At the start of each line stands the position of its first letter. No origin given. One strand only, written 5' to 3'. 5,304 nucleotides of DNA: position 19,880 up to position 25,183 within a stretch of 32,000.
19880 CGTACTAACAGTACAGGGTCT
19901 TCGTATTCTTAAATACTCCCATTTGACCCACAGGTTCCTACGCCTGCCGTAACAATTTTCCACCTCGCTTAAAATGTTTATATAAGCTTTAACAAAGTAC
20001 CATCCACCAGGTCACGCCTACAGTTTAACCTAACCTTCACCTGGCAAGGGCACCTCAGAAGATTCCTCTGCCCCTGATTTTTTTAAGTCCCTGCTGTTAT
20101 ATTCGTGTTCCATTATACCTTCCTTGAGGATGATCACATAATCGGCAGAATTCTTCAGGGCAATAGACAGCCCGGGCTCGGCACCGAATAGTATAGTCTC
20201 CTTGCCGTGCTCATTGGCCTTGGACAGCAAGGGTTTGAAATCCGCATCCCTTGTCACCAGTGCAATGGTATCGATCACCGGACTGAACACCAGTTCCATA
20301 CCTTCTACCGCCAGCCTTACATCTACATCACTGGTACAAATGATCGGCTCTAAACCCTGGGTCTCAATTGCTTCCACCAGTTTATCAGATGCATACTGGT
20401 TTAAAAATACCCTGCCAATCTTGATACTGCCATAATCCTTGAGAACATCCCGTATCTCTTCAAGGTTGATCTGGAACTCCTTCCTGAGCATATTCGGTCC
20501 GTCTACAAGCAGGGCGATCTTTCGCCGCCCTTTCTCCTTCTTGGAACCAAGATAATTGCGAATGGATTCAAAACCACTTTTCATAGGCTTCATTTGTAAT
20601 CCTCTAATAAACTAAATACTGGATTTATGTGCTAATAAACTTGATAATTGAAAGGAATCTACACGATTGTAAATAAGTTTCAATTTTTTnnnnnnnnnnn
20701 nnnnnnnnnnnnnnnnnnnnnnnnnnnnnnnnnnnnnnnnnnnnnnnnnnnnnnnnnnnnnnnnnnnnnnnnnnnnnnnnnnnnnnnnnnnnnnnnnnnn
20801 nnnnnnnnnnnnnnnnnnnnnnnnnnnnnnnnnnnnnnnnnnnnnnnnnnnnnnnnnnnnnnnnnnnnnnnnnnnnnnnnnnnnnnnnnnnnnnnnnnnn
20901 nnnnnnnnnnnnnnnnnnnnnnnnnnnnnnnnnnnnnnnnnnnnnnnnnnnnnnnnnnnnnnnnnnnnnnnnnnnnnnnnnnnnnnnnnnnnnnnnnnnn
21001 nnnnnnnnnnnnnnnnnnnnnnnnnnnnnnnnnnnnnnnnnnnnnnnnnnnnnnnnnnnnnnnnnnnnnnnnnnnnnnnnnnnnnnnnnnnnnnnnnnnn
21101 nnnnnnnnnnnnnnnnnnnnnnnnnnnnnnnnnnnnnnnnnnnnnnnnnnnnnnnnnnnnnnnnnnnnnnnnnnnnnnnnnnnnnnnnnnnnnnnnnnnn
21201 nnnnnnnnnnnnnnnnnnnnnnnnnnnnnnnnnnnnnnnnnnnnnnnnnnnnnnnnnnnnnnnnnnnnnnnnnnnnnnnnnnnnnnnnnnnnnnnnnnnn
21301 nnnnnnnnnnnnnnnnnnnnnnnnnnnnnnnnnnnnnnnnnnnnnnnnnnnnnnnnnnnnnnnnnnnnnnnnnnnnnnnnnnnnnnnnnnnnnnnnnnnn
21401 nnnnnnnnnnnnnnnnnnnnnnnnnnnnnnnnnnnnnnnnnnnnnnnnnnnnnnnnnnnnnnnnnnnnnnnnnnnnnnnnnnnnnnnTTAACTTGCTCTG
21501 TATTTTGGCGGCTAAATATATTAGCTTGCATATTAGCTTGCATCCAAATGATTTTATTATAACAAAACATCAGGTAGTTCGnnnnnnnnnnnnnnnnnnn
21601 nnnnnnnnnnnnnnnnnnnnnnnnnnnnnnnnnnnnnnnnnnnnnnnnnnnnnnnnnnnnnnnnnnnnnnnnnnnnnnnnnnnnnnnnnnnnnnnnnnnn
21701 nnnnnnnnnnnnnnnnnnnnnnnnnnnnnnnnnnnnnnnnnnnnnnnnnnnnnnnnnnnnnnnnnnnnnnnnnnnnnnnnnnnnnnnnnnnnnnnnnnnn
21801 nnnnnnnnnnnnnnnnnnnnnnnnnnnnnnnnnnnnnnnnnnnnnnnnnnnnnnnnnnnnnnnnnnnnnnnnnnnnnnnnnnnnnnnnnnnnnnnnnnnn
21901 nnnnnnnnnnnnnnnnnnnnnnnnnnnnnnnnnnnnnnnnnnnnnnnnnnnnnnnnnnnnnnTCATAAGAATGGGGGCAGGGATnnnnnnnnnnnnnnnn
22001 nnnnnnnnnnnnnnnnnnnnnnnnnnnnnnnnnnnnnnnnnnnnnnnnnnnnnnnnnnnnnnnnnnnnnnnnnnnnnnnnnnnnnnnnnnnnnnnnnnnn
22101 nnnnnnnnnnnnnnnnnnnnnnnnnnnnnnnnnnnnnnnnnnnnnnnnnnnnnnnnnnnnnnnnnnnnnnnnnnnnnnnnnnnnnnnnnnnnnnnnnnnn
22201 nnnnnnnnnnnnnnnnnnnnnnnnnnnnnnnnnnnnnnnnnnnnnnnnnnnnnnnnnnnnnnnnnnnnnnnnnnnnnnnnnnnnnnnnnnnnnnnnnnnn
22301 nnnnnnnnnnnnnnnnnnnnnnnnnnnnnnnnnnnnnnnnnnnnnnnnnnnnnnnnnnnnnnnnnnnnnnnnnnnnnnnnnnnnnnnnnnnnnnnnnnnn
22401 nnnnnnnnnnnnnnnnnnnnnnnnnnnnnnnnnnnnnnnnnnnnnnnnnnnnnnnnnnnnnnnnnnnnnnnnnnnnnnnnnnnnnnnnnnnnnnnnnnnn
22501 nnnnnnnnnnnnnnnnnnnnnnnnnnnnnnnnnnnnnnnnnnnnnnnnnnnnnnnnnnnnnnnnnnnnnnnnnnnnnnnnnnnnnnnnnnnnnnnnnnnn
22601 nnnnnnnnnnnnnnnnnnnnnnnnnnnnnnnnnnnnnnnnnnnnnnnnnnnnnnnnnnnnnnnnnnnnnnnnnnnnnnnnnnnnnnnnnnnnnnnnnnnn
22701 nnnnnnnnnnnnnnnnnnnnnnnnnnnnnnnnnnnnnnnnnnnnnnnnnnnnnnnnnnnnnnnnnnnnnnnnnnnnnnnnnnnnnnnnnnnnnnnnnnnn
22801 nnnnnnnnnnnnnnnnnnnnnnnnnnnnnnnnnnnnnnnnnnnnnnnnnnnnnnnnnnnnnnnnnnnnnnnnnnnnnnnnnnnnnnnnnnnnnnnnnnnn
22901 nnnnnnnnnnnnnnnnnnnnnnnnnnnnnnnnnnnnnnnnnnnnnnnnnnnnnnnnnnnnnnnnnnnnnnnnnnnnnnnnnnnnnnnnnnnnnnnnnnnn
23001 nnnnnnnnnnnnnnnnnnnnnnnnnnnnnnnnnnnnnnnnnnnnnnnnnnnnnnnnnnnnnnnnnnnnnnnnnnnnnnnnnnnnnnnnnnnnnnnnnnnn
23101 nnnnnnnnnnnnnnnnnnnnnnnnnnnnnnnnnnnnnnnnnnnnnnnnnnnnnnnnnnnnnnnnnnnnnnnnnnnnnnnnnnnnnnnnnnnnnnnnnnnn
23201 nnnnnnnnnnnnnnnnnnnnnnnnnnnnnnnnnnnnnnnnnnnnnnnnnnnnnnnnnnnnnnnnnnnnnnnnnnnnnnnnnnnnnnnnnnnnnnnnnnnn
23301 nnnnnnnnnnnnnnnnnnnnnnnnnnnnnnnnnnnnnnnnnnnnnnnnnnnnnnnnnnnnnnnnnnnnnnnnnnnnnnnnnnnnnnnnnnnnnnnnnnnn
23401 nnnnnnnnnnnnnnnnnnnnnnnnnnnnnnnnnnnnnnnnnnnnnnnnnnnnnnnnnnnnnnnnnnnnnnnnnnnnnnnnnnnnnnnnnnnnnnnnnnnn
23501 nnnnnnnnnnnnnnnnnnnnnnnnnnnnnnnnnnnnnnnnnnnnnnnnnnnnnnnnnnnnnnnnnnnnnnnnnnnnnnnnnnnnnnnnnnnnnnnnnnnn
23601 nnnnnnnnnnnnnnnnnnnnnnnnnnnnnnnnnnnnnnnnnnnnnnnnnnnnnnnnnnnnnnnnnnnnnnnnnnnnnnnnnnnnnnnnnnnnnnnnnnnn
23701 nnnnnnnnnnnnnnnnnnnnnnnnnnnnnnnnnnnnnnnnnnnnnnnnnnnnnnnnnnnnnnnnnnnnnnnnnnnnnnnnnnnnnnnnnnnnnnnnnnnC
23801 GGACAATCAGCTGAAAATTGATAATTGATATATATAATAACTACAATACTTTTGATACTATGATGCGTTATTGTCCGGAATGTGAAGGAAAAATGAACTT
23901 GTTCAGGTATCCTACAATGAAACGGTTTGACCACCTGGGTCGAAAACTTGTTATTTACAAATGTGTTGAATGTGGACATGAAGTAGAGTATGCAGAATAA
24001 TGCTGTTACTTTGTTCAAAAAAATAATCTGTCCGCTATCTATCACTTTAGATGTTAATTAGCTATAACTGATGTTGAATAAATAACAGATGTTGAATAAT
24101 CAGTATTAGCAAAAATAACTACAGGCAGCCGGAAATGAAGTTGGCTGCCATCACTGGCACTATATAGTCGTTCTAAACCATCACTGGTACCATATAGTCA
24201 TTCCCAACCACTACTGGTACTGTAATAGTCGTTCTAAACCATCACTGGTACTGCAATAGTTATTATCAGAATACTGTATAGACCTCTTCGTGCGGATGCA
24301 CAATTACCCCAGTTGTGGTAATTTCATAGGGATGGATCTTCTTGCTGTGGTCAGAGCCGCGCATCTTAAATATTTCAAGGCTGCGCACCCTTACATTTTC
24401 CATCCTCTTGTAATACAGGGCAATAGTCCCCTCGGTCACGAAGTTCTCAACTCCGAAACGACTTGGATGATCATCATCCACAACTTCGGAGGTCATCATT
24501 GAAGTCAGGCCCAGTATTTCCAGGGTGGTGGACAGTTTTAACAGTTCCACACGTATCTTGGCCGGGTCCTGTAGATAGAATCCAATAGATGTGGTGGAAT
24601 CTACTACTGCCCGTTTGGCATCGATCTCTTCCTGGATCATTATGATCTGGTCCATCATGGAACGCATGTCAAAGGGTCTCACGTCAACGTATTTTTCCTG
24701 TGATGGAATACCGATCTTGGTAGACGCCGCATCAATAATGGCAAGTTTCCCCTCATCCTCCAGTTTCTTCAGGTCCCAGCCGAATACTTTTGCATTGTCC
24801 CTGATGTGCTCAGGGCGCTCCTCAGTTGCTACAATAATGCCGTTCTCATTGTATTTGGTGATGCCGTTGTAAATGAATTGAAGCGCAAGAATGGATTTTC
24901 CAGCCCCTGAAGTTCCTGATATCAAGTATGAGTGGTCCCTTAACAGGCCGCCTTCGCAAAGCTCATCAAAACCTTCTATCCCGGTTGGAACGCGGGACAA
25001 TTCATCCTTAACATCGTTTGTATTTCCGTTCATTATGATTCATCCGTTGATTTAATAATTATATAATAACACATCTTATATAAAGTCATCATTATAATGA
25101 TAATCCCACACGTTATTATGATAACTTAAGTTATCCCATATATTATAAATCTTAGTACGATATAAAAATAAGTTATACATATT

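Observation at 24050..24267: Intergenic tandem repeats placed exactly at gene 3' ends (four loci)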

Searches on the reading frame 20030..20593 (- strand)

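Call 11: search_protein_families(library=pfam, proteins=[window:20030-20593:-])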
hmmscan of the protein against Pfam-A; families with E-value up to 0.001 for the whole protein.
window:20030-20593:- (187 aa): 1 family
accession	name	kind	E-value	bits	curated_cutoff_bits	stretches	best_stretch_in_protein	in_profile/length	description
PF01936.24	NYN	-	2.7e-25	90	24.2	1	25-156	1-144/145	NYN domain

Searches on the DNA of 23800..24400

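Call 41: search_rna_families(source=window, start=23800, end=24400, threshold=evalue, max_evalue=1)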
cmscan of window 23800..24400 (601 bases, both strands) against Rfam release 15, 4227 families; matches with E-value up to 1: 1.
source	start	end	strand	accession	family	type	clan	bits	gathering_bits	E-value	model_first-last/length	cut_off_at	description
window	24049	24071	+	RF00287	SNORD44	Gene; snRNA; snoRNA; CD-box;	CL00060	17.5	40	0.65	37-59/61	no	Small nucleolar RNA SNORD44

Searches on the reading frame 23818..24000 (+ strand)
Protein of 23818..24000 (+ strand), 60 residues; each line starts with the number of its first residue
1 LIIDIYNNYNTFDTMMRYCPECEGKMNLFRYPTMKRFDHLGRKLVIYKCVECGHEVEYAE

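Call 11: search_protein_families(library=pfam, proteins=[window:23818-24000:+])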
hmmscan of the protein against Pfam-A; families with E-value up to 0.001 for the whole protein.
window:23818-24000:+ (60 aa): 1 family
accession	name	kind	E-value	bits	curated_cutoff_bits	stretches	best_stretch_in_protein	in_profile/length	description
PF25208.1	DUF7838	-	8.7e-06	26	28.5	1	15-55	5-42/55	Domain of unknown function (DUF7838)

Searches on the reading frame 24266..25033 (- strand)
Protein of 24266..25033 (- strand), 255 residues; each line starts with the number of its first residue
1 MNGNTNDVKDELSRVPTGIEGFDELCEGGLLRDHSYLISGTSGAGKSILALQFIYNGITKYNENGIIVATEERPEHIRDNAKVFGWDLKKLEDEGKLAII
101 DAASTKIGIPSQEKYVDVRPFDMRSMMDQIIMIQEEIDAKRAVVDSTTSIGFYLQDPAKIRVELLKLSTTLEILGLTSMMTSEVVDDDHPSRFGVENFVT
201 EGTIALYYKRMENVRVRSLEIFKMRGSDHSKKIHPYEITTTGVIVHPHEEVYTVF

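Call 10: find_encoding_contigs(protein=window:24266-25033:-, flank=10000, max_places=10)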
Protein window:24266-25033:- (255 aa): no gene with exactly this product is on record in the collection.

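Call 11: search_protein_families(library=pfam, proteins=[window:24266-25033:-])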
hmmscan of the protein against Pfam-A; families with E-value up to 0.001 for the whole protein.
window:24266-25033:- (255 aa): 1 family
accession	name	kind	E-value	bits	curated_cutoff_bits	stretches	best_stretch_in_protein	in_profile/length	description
PF06745.19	ATPase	-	3.4e-77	259.4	26.6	1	15-249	1-230/231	KaiC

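Call 12: find_related_loci(query=window:24266-25033:-, collection=genome_contigs, flank=10000)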
Query window:24266-25033:- (255 aa) in genome_contigs; peptide patterns used: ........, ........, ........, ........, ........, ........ (x = any residue, [..] = any of these).
131 stretches matched a pattern; 60 encode a relative of the query (tblastn E <= 1e-3); 60 distinct loci.
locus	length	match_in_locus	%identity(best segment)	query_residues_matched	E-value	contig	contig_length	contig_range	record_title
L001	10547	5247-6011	96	1-255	4e-168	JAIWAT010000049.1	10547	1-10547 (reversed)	MAG: Anaerolineales bacterium isolate SFP3_US_05_5 NODE_2351_length_10547_cov_44.472649, whole genome shotgun sequence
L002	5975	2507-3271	96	1-255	5e-169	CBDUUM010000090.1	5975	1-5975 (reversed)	MAG TPA_asm: uncultured Methanosarcinales archaeon isolate SRR21487742_binner12_Refined_145 genome assembly, contig: ERZ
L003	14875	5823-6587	93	1-255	7e-162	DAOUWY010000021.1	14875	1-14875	MAG TPA_asm: Methanosarcinales archaeon isolate CSMAG_887 CSMAG_887_k141_16744_length_14875_cov_289.8134, whole genome s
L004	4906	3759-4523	93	1-255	1e-164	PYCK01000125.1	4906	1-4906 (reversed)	MAG: Candidatus Methanocomedens sp. isolate S7142MS1 EAHJLNLH_137, whole genome shotgun sequence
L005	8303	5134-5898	91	1-255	3e-160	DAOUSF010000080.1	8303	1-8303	MAG TPA_asm: Methanosarcinales archaeon isolate CSMAG_539 CSMAG_539_k127_13906_length_8303_cov_17.0000, whole genome sho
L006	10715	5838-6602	91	1-255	2e-157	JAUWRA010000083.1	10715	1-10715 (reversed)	MAG: Methanosarcinales archaeon isolate CSMAG_2516 CSMAG_2516_k141_238358_length_10715_cov_114.7628, whole genome shotgu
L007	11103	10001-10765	87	1-255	1e-152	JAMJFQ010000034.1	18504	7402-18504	MAG: ANME-2 cluster archaeon isolate B4-03 NODE_357_length_18504_cov_304.905632, whole genome shotgun sequence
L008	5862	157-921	85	1-255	1e-152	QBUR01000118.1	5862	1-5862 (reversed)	MAG: Candidatus Methanocomedens sp. isolate HMMV-459A3 NCGIHKKB_75, whole genome shotgun sequence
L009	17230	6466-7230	85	1-255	2e-151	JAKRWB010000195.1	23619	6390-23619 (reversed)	MAG: ANME-2 cluster archaeon isolate MAG_011 MAG_011_Methanosarcinales_contig_1540847, whole genome shotgun sequence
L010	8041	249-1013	84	1-255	9e-151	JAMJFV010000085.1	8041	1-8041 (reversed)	MAG: ANME-2 cluster archaeon isolate B4-08 NODE_85_length_8041_cov_7.880541, whole genome shotgun sequence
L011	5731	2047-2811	85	1-255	1e-150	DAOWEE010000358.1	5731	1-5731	MAG TPA_asm: Methanosarcinales archaeon isolate CSMAG_1931 CSMAG_1931_k141_2736762_length_5731_cov_23.8222, whole genome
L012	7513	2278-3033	84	1-252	5e-145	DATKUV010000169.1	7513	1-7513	MAG TPA_asm: Candidatus Nanoarchaeia archaeon isolate SMAG_U14116 k141_632819, whole genome shotgun sequence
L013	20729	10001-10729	78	13-255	3e-131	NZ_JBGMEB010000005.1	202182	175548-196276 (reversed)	MAG: Methanomethylovorans sp. isolate DMCM NODE_17_length_202182_cov_33.159966, whole genome shotgun sequence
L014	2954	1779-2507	78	13-255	1e-135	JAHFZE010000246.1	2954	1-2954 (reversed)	MAG: Methanomethylovorans sp. isolate MAG 282 R1_Bin_00312_4_000000000154, whole genome shotgun sequence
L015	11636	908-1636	78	13-255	7e-128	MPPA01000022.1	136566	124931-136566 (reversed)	MAG: Methanococcoides sp. EBM-47 k99_6110, whole genome shotgun sequence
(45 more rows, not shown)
